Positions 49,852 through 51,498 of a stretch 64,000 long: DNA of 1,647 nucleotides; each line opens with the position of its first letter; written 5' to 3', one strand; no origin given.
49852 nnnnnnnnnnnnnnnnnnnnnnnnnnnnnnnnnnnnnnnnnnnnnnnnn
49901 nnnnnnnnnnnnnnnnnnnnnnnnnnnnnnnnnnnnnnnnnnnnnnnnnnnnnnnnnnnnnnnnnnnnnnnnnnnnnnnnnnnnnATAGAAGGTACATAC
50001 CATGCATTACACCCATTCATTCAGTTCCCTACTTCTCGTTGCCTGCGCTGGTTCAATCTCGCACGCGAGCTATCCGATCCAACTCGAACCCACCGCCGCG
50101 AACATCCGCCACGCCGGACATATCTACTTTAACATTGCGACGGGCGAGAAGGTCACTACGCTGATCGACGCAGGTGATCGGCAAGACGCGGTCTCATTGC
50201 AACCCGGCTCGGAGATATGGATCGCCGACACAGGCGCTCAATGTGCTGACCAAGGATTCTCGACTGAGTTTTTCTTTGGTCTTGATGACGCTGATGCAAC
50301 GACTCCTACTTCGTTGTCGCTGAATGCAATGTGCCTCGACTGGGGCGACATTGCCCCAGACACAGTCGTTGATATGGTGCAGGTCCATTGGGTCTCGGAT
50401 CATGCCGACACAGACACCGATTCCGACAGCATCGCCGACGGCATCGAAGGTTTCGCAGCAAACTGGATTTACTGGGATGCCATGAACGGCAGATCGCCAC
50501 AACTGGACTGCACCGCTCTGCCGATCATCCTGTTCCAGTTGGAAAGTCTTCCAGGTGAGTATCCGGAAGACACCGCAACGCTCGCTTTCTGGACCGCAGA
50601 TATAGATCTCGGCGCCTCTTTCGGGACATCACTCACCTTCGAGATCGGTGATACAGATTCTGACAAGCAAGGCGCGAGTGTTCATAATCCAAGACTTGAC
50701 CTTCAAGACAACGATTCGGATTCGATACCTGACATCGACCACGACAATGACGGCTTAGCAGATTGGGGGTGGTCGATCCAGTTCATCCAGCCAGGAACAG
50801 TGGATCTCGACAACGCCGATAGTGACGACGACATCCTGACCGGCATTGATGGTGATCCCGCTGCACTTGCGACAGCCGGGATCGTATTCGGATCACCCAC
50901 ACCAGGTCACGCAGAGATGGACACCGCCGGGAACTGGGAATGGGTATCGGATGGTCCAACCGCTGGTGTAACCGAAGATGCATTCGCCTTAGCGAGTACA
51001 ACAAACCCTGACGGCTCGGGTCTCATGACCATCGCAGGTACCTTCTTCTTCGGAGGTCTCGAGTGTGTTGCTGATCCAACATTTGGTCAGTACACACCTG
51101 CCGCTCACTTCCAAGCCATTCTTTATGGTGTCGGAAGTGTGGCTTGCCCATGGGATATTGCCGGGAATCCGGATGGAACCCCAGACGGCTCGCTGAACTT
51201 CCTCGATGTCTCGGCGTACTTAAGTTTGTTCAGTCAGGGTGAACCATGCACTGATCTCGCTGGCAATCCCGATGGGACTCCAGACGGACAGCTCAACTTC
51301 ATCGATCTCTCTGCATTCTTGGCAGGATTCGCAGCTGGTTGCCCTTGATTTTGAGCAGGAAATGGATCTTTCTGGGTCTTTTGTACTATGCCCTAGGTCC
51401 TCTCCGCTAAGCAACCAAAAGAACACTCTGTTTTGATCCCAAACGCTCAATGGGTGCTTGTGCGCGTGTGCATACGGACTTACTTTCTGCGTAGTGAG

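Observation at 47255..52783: Tandem array of four paralogous secreted Asp-rich proteins of unknown function with GC-terminated dockerin-like tails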

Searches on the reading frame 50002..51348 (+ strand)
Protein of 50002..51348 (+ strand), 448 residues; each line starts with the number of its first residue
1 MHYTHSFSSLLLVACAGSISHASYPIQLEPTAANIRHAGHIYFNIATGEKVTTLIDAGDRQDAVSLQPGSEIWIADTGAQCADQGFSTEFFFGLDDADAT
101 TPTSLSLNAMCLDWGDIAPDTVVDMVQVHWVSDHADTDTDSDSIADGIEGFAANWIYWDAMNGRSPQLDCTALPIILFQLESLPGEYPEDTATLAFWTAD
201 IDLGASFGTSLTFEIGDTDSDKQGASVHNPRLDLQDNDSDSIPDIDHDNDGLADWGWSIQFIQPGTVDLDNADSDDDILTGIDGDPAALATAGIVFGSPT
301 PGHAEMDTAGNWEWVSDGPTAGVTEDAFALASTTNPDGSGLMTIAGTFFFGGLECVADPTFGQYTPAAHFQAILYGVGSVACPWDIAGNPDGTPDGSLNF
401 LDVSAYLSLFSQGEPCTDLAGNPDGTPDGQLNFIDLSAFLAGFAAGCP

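Call 3: search_protein_families(library=pfam, proteins=[window:50002-51348:+], max_evalue=1)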
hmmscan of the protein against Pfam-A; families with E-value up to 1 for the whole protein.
window:50002-51348:+ (448 aa): 0 families

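Call 4: search_protein_families(library=ncbifam, proteins=[window:50002-51348:+], max_evalue=1)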
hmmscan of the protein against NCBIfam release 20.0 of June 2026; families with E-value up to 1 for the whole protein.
window:50002-51348:+ (448 aa): 1 family
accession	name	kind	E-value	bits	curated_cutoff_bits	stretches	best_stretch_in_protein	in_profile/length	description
NF041540.1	dockerin_GC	domain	3.3e-16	59.4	29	1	382-447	1-67/67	GC-type dockerin domain-anchored protein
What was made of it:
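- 50002..51348 (+): Paralog C, 448 aa, used as the reference for modelling. NF041540 scores 59.4 bits over residues 382-447 (call 4).
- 51145..51342 (+): GC-type dockerin tail of C: two Asp-rich loop plus helix repeats between Cys382 and Cys447. NF041540 (call 4).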

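Call 17: predict_structure(alignment_id=A2)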
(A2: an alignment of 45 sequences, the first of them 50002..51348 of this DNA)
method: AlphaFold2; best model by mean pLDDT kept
length: 448 residues; sequences in the alignment: 45
mean_pLDDT: 79.9   pTM: 0.75
mean pLDDT of the five models: 79.9, 79.0, 77.3, 75.6, 70.8
residues with pLDDT >= 90: 111; 70-90: 262; 50-70: 38; < 50: 37
segments of 3 or more residues with pLDDT < 50: 1-22, 58-68
pLDDT, mean of each block of 10 residues (from residue 1): 36 42 68 85 79 56 45 75 77 73 67 90 90 91 88 95 75 92 90 89 75 91 87 88 88 92 90 84 88 85 83 76 79 88 87 79 82 74 76 80 91 84 78 91 78
secondary structure, 60 per line:
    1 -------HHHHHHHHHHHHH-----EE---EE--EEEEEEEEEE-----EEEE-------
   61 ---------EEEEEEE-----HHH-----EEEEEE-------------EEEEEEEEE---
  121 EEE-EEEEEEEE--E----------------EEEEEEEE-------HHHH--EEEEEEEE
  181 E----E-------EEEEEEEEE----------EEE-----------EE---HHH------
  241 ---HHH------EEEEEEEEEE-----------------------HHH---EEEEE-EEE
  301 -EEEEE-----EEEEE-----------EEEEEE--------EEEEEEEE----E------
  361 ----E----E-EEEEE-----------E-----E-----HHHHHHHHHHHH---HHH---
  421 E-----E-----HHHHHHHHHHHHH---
elements in order: H8-20 E35-44 E50-53 E70-76 E90-95 E109-117 E121-123 E125-132 E152-159 H167-170 E173-181 E194-202 E213-215 E253-262 E292-296 E298-300 E302-306 E312-316 E328-333 E342-349 E372-376 H400-411 H433-445
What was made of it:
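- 50002..51348 (+): AlphaFold2 gives pLDDT 79.9 and pTM 0.75 (call 17).
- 51145..51342 (+): The model has helices at 400-411 and 433-445 (call 17).
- Closest known: Cellulosomal and non-cellulosomal type I dockerins. Same: The tail has two Asp-rich loop plus helix repeats (call 17).
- Closest known: Thrombospondin type 3 / DxDxDG calcium-binding repeats. Different: The loops are embedded between the strands of a beta-sandwich rather than forming a repeat wire (call 17).
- The model shows a low-confidence N-terminal helix at residues 8-20 (call 17). Core fold: AlphaFold2 predicts about 17 strands with pTM 0.75 (call 17).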

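Call 20: fold_search(model_id=the predicted structure, library=pdb)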
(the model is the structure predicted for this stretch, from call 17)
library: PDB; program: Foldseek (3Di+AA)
matches with E <= 10: 600; with E <= 0.001: 0
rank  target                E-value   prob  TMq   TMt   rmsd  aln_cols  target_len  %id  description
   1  9e7m_Ja               7.0e-03  0.10  0.09  0.06  29.1       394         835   10  In situ cryoEM structure of bacteriophage Ur-lambda tail tip complex (released 2025-11-05)
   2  8xcg_J                7.8e-03  0.09  0.09  0.08  26.7       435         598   10  Tail tip complex of bacteriophage lambda in the open state (released 2024-05-01)
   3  4iyc_B                4.0e-02  0.06  0.10  0.13  20.4       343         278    7  Structure of the T244A mutant of the PANTON-VALENTINE LEUCOCIDIN component from STAPHYLOCOCCUS AUREUS (released 2014-01-29)
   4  5ntu_A                8.7e-02  0.04  0.09  0.12  31.3       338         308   10  Crystal Structure of human Pro-myostatin Precursor at 2.6 A Resolution (released 2018-01-17)
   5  6q0b_2                1.2e-01  0.13  0.17  0.27  11.6       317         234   10  Poliovirus (Type 1 Mahoney), receptor-catalysed 135S particle incubated with anti-VP1 mAb at RT for 1 hr (released 2020-08-05)
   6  2ztn                  1.3e-01  0.06  0.12  0.12  17.6       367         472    8  Hepatitis E virus ORF2 (Genotype 3) (released 2009-08-25)
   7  7k7j_A                1.5e-01  0.09  0.16  0.17  23.4       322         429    8  EphB6 receptor ectodomain (released 2021-04-07)
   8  4xup_F                1.6e-01  0.06  0.13  0.16  16.8       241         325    9  Structure of the N-terminal CBM22-1-CBM22-2 tandem domain from Paenibacillus barcinonensis Xyn10C (released 2015-06-03)
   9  4j0o_D                1.6e-01  0.04  0.11  0.15  19.9       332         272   10  Structure of the Y246A Mutant of the PANTON-VALENTINE LEUCOCIDIN S Component from STAPHYLOCOCCUS AUREUS (released 2014-01-29)
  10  7fei_2                2.0e-01  0.05  0.11  0.18  18.3       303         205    8  Complex of FMDV A/WH/CHA/09 and bovine neutralizing scFv antibody R55 (released 2021-09-29)
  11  3cji_B                2.3e-01  0.07  0.14  0.21  16.5       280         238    9  Structure of Seneca Valley Virus-001 (released 2008-12-16)
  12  7fej_2                2.3e-01  0.03  0.09  0.16  21.5       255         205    8  Complex of FMDV A/AF/72 and bovine neutralizing scFv antibody R55 (released 2021-09-29)
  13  7eo0_2                2.8e-01  0.07  0.13  0.23  17.5       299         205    6  FOOT AND MOUTH DISEASE VIRUS O/TIBET/99-BOUND THE SINGLE CHAIN FRAGMEN ANTIBODY C4 (released 2021-08-18)
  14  8b38_C                2.8e-01  0.06  0.14  0.20  19.1       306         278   11  Chaetoceros socialis forma radians RNA virus 1 full capsid atomic model (released 2022-11-23)
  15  4xup_A                3.0e-01  0.04  0.12  0.14  17.0       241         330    9  Structure of the N-terminal CBM22-1-CBM22-2 tandem domain from Paenibacillus barcinonensis Xyn10C (released 2015-06-03)
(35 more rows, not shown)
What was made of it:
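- The GH12 entries listed have prob 0.01-0.02 (call 20).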

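Call 23: find_related_loci(query=A2, collection=genome_contigs, flank=10000)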
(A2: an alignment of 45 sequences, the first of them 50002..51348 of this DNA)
Query A2 (448 aa) in genome_contigs; peptide patterns used: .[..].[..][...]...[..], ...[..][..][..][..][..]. (x = any residue, [..] = any of these).
86 stretches matched a pattern; 66 encode a relative of the query (tblastn E <= 1e-3); 63 distinct loci.
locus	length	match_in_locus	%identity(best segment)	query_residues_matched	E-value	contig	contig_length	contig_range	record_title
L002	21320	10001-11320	84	8-448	0e+0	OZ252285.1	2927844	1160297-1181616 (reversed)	MAG: Phycisphaerales bacterium isolate 0f12c864-2e43-4266-ad57-f446a8909754 genome assembly, chromosome: 1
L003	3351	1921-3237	87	7-448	0e+0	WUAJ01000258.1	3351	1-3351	MAG: Phycisphaeraceae bacterium isolate bin2-gambi PHY-1_contig_257, whole genome shotgun sequence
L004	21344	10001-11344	80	1-448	0e+0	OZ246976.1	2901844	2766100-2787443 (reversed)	MAG: Phycisphaerales bacterium isolate 5b07ab66-5ef8-4150-b9cf-2a9e8d8a5457 genome assembly, chromosome: 1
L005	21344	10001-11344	74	1-448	0e+0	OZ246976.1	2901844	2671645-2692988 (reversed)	MAG: Phycisphaerales bacterium isolate 5b07ab66-5ef8-4150-b9cf-2a9e8d8a5457 genome assembly, chromosome: 1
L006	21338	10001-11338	74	1-448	0e+0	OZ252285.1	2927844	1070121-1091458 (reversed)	MAG: Phycisphaerales bacterium isolate 0f12c864-2e43-4266-ad57-f446a8909754 genome assembly, chromosome: 1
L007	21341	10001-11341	70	1-448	0e+0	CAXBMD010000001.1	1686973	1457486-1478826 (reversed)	MAG TPA_asm: uncultured Phycisphaerales bacterium isolate ERR2762130_binner123_Refined_9 genome assembly, contig: ERZ342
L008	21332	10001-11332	69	5-448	0e+0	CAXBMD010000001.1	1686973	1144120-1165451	MAG TPA_asm: uncultured Phycisphaerales bacterium isolate ERR2762130_binner123_Refined_9 genome assembly, contig: ERZ342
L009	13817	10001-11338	66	1-448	0e+0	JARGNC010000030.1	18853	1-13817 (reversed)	MAG: Phycisphaerales bacterium isolate bin_ak_oxhcr2.003 NODE_1741_length_18853_cov_5.487765, whole genome shotgun seque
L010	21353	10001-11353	63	1-448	2e-173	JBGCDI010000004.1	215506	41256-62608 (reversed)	MAG: Phycisphaerales bacterium isolate SGMAG-77 contig4, whole genome shotgun sequence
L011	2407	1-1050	77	97-448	0e+0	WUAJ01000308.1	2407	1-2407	MAG: Phycisphaeraceae bacterium isolate bin2-gambi PHY-1_contig_307, whole genome shotgun sequence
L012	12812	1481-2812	62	9-448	4e-167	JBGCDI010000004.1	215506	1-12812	MAG: Phycisphaerales bacterium isolate SGMAG-77 contig4, whole genome shotgun sequence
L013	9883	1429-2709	58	6-448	1e-153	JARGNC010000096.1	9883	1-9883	MAG: Phycisphaerales bacterium isolate bin_ak_oxhcr2.003 NODE_3417_length_9883_cov_4.886345, whole genome shotgun sequen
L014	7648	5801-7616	52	7-448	1e-132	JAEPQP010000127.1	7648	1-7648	MAG: Phycisphaerales bacterium isolate HXMU1429-2 k141_18878_length_7648_cov_8.0000, whole genome shotgun sequence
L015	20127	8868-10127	52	8-448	7e-129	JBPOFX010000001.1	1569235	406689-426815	MAG: Phycisphaerales bacterium isolate MAG_29 MAG_29_1, whole genome shotgun sequence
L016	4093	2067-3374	50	1-448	1e-124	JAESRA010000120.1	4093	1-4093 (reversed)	MAG: Phycisphaerales bacterium isolate NORP244 CoAssembly_2125003, whole genome shotgun sequence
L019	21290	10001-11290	48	5-447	1e-116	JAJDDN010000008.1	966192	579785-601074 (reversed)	MAG: Phycisphaerales bacterium isolate OFTM189 OFTM189_7, whole genome shotgun sequence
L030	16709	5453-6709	41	25-448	7e-80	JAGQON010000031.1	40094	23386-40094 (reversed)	MAG: Phycisphaerales bacterium isolate HKST-UBA15 NODE_31_length_40094_cov_10.289802, whole genome shotgun sequence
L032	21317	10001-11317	41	6-448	1e-78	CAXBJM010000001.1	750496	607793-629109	MAG TPA_asm: uncultured bacterium isolate ERR2762130_maxbin2_13 genome assembly, contig: ERZ3421648.3, whole genome shot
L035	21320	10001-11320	39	2-447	6e-78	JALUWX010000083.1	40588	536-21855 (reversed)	MAG: Phycisphaerales bacterium isolate 131-447_maxbin2_scaf2bin.118 131-447_scaffold_482_c1, whole genome shotgun sequen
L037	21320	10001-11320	40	6-448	2e-79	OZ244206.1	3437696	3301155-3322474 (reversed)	MAG: Phycisphaerales bacterium isolate ffed7d32-17eb-4fab-9bc9-3907e3393155 genome assembly, chromosome: 1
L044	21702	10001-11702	40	1-448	1e-73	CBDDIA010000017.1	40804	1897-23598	MAG: Phycisphaerales bacterium isolate c7069bff-05d5-4e62-a3ea-b3637d8d6532 genome assembly, contig: contig_17, whole ge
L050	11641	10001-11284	37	6-448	3e-62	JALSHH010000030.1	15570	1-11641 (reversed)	MAG: Phycisphaerales bacterium isolate 354-166_metabat1_scaf2bin.080 354-166_scaffold_3722_c1, whole genome shotgun sequ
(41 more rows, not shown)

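Call 24: search_protein_representatives(alignment_id=A2)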
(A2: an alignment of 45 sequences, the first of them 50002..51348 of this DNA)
Query: 45 sequences, 443 profile positions. Proteins with E-value up to 0.001 (for the whole library): 4152; up to 1e-10: 828; up to 1e-30: 53. The best 150 are listed.
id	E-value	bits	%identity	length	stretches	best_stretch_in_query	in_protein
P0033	2.1e-187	639.7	-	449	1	1-443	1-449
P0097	1.7e-160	551.0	-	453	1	1-443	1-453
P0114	3.5e-154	530.2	-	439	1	3-442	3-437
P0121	3.3e-134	464.4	-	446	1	2-443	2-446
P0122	1.0e-112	393.5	-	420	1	5-443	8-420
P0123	7.0e-110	384.2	-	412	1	5-436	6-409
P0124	5.1e-109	381.3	-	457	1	8-443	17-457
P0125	1.6e-104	366.5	-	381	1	5-338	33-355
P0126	5.3e-103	361.5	-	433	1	4-443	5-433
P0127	1.1e-102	360.5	-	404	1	28-443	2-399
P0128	1.4e-101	356.8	-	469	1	1-443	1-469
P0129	5.1e-99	348.4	-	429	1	1-443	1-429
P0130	4.0e-98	345.4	-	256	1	174-443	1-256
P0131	5.2e-98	345.0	-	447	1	1-443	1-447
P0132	9.8e-98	344.1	-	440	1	5-443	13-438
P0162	9.5e-38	146.4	-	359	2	343-443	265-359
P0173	4.3e-28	114.6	-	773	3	26-266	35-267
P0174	1.0e-27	113.4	-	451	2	1-259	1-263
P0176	2.0e-26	109.1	-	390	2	110-267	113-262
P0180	2.6e-25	105.5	-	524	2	1-303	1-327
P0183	3.7e-22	95.0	-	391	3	1-204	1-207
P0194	1.8e-18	82.9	-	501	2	1-264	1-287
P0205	5.3e-16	74.8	-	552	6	377-435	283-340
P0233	5.6e-15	71.4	-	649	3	338-442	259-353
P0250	1.6e-14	69.9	-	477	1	34-443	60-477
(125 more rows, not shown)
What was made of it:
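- It also occurs on thousands of proteins of 66-985 aa (call 24).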

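Call 25: search_protein_families(library=pfam, proteins=[P0173, P0180, P0194, P0174, P0176, P0183, P0205, P0233, P0162, P0250], max_evalue=0.01)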
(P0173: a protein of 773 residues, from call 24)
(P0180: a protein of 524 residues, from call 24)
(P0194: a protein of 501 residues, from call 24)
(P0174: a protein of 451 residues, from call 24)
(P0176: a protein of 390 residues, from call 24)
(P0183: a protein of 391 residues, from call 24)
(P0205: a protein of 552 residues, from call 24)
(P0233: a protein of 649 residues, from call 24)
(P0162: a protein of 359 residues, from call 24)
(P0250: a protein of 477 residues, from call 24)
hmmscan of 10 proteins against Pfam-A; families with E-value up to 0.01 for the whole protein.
P0173 (773 aa): 0 families

P0180 (524 aa): 0 families

P0194 (501 aa): 0 families

P0174 (451 aa): 0 families

P0176 (390 aa): 0 families

P0183 (391 aa): 1 family
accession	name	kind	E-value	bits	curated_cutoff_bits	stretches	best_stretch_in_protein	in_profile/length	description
PF00404.24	Dockerin_1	-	0.0013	19.4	22.9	1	341-384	3-53/57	Dockerin type I domain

P0205 (552 aa): 8 families
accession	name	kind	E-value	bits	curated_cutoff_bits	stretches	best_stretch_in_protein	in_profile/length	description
PF00404.24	Dockerin_1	-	2.3e-55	185.1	22.9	6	106-158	3-56/57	Dockerin type I domain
PF13499.12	EF-hand_7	-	2.5e-17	63.4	30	0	70-117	10-61/67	EF-hand domain pair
PF23200.1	DUF7061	-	1.8e-06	28.3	27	0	414-442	9-38/232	Domain of unknown function (DUF7061)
PF17901.7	EF-hand_12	-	1.7e-05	25.6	25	0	245-267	51-73/93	EF-hand fold domain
PF21999.2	IMS_HHH_1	-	0.00045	21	27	0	331-349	25-43/53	DNA polymerase-iota, thumb domain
PF13405.12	EF-hand_6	-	0.0006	19.8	25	0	457-469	10-22/30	EF-hand domain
PF00036.39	EF-hand_1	-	0.0011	18.8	25.4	0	238-252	9-23/29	EF hand domain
PF03488.19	Ins_beta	-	0.0023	18.4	21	0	305-341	8-44/48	Nematode insulin-related peptide beta type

P0233 (649 aa): 0 families

P0162 (359 aa): 0 families

P0250 (477 aa): 0 families
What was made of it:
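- Tried and rejected: Pfam on ten distant relatives gave nothing informative (call 25).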

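Call 29: search_protein_families(library=pfam, proteins=[L005:8373-9602:+, L005:6058-8529:-, L005:11522-13195:-, L005:3993-5351:+, L005:2084-3541:+, L005:5342-6037:+, L005:1056-2042:+], max_evalue=0.001)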
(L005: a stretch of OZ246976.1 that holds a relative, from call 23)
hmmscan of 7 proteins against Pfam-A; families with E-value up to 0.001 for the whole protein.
L005:8373-9602:+ (410 aa): 3 families
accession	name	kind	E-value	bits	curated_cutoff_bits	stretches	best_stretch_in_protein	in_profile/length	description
PF00988.28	CPSase_sm_chain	-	6.7e-48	162.1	27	1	28-153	1-126/126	Carbamoyl-phosphate synthase small chain, CPSase domain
PF00117.34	GATase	-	5.2e-47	160.4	22.8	1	214-397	2-187/190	Glutamine amidotransferase class-I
PF07722.19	Peptidase_C26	-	1.1e-07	32.3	20.5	1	280-313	97-131/219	Peptidase C26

L005:6058-8529:- (824 aa): 5 families
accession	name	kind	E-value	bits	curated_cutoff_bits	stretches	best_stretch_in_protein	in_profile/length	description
PF04851.21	ResIII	-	6.9e-16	59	22.5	1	266-429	3-163/164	Type III restriction enzyme, res subunit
PF00270.35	DEAD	-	7.4e-16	58.8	26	1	284-431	13-162/167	DEAD/DEAH box helicase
PF17764.6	PriA_3primeBD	-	3.2e-15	56.2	22.7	1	67-164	2-96/96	3'DNA-binding domain (3'BD)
PF18074.6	PriA_C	-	1.3e-10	42.4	26.9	1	728-820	1-95/95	Primosomal protein N C-terminal domain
PF00271.37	Helicase_C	-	7.6e-10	39.5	23.5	1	596-684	38-109/110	Helicase conserved C-terminal domain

L005:11522-13195:- (558 aa): 1 family
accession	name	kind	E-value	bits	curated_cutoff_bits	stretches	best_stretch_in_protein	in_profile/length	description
PF01554.23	MatE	-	3.5e-42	144.3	24.9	2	327-493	1-161/161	MatE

L005:3993-5351:+ (453 aa): 3 families
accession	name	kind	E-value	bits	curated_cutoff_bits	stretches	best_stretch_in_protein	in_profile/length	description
PF08245.18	Mur_ligase_M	-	1.6e-12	48.2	24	1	138-239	1-111/200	Mur ligase middle domain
PF02875.26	Mur_ligase_C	-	1.1e-09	39.6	28.4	1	311-423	1-125/127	Mur ligase, glutamate ligase domain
PF21799.2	MurD-like_N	-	8.5e-07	29.6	27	1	22-118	1-85/88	Mur ligase MurD-like, N-terminal domain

L005:2084-3541:+ (486 aa): 5 families
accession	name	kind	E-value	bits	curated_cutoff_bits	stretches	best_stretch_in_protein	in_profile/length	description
PF13365.12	Trypsin_2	-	1.3e-28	101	27.6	1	104-242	1-144/144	Trypsin-like peptidase domain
PF13180.12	PDZ_2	-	9.4e-23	80.7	27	2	292-385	1-80/80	PDZ domain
PF00595.29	PDZ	-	4.4e-13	49.8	23.2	2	404-451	11-62/81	PDZ domain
PF17820.7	PDZ_6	-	4.8e-13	49.1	27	1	321-372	2-52/54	PDZ domain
PF00089.32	Trypsin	-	5.3e-12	46.5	20.6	1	105-248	28-200/220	Trypsin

L005:5342-6037:+ (232 aa): 0 families

L005:1056-2042:+ (329 aa): 2 families
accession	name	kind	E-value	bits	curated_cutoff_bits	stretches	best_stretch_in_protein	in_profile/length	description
PF02548.21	Pantoate_transf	-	5.1e-83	278.9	28.7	1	40-292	2-255/259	Ketopantoate hydroxymethyltransferase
PF13714.12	PEP_mutase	-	1.6e-05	25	31.5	1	45-146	1-100/240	Phosphoenolpyruvate phosphomutase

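Call 40: predict_structure(alignment_id=A3)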
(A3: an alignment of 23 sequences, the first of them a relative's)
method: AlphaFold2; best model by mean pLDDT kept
length: 359 residues; sequences in the alignment: 23
mean_pLDDT: 76.9   pTM: 0.72
mean pLDDT of the five models: 76.9, 75.0, 74.4, 73.7, 73.1
residues with pLDDT >= 90: 87; 70-90: 174; 50-70: 63; < 50: 35
segments of 3 or more residues with pLDDT < 50: 1-25, 196-203
pLDDT, mean of each block of 10 residues (from residue 1): 38 39 50 78 89 70 68 68 83 82 89 92 67 88 71 86 86 90 84 55 65 88 82 88 67 82 73 74 66 87 76 88 96 90 95 82
secondary structure, 60 per line:
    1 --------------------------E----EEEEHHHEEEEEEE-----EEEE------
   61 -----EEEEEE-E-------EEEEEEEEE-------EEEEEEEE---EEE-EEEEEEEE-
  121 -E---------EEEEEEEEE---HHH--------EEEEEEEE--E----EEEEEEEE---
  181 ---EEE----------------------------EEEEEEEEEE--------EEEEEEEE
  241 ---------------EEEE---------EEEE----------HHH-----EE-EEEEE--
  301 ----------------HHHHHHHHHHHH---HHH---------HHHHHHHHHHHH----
elements in order: E32-35 E39-45 E51-54 E66-71 E81-89 E97-104 E108-110 E112-119 E132-140 E155-162 E170-177 E184-186 E215-224 E233-240 E256-259 E269-272 E294-298 H317-328 H344-355
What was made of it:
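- A compact relative gives pTM 0.72 (call 40).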
